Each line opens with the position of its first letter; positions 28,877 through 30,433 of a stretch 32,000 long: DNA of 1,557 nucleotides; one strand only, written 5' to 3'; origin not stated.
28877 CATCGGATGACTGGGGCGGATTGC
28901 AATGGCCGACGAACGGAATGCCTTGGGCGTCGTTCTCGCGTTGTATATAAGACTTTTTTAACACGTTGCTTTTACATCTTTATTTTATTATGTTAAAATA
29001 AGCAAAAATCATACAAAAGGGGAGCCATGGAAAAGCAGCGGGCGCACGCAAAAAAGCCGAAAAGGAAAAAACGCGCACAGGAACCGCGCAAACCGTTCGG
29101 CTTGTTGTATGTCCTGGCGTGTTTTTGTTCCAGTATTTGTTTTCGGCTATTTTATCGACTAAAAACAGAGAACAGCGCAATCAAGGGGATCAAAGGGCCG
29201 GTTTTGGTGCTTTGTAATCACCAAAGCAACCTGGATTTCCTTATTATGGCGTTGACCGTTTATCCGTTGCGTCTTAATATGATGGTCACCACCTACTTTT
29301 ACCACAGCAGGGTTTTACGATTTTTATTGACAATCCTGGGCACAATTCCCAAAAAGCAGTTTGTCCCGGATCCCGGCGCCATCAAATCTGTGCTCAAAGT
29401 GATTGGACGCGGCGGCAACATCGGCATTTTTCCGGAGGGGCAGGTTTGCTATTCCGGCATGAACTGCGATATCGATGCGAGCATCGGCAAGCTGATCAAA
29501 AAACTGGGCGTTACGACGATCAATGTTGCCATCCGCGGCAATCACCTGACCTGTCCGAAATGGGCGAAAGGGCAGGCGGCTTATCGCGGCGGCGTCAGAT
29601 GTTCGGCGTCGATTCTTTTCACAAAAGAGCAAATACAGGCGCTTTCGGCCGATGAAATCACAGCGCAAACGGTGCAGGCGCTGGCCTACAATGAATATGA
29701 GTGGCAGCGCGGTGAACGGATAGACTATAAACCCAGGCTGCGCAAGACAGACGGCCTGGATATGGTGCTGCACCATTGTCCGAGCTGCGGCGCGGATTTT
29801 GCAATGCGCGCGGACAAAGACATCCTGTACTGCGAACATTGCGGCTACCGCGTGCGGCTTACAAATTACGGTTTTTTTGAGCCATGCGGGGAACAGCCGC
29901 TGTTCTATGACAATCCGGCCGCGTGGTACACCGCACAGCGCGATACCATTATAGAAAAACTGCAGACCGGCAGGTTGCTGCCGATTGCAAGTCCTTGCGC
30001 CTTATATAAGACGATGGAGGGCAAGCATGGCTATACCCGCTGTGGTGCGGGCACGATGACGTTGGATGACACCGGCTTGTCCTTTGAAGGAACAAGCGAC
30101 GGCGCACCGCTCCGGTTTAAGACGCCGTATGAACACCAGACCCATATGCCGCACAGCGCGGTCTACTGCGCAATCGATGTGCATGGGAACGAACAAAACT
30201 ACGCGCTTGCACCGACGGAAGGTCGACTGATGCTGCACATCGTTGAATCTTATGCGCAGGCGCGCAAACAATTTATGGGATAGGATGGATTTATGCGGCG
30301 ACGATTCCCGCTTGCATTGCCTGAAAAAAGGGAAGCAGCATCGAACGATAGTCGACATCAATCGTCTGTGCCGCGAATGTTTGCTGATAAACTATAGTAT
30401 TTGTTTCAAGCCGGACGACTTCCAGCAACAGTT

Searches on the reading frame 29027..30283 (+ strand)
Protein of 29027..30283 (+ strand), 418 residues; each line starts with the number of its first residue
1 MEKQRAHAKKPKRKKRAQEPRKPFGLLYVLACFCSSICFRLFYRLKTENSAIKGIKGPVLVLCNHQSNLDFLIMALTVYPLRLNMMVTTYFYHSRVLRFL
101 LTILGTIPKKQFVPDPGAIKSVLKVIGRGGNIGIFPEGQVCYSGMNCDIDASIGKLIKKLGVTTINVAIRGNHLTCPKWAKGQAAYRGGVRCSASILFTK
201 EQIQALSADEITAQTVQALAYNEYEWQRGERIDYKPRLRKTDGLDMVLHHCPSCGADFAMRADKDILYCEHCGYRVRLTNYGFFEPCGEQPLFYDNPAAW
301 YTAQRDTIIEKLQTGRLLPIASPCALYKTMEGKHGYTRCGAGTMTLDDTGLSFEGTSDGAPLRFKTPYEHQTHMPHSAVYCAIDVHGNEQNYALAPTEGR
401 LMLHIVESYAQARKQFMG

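Call 38: find_encoding_contigs(protein=window:29027-30283:+, flank=10000, max_places=5)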
Protein window:29027-30283:+ (418 aa): 1 contig read that carries it; 1 place shown.
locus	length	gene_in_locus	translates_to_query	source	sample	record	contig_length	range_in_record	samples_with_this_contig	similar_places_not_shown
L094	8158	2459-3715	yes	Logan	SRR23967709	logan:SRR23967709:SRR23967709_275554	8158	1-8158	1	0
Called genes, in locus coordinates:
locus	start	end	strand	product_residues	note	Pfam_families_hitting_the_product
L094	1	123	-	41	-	?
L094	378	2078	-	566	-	PF04205:FMN_bind, PF01946:Thi4 (weak), PF00890:FAD_binding_2, PF01266:DAO, PF03486:HI0933_like (weak), PF07992:Pyr_redox_2 (faint), PF12831:FAD_oxidored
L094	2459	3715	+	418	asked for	PF01553:Acyltransferase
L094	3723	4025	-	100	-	-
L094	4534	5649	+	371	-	-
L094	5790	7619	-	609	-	-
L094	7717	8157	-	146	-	?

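Call 83: search_protein_families(library=pfam, proteins=[window:29027-30283:+], max_evalue=0.001)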
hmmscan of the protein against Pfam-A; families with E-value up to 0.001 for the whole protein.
window:29027-30283:+ (418 aa): 1 family
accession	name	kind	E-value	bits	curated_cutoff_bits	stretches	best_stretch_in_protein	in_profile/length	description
PF01553.26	Acyltransferase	-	3e-12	46.9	23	1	56-169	13-131/132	Acyltransferase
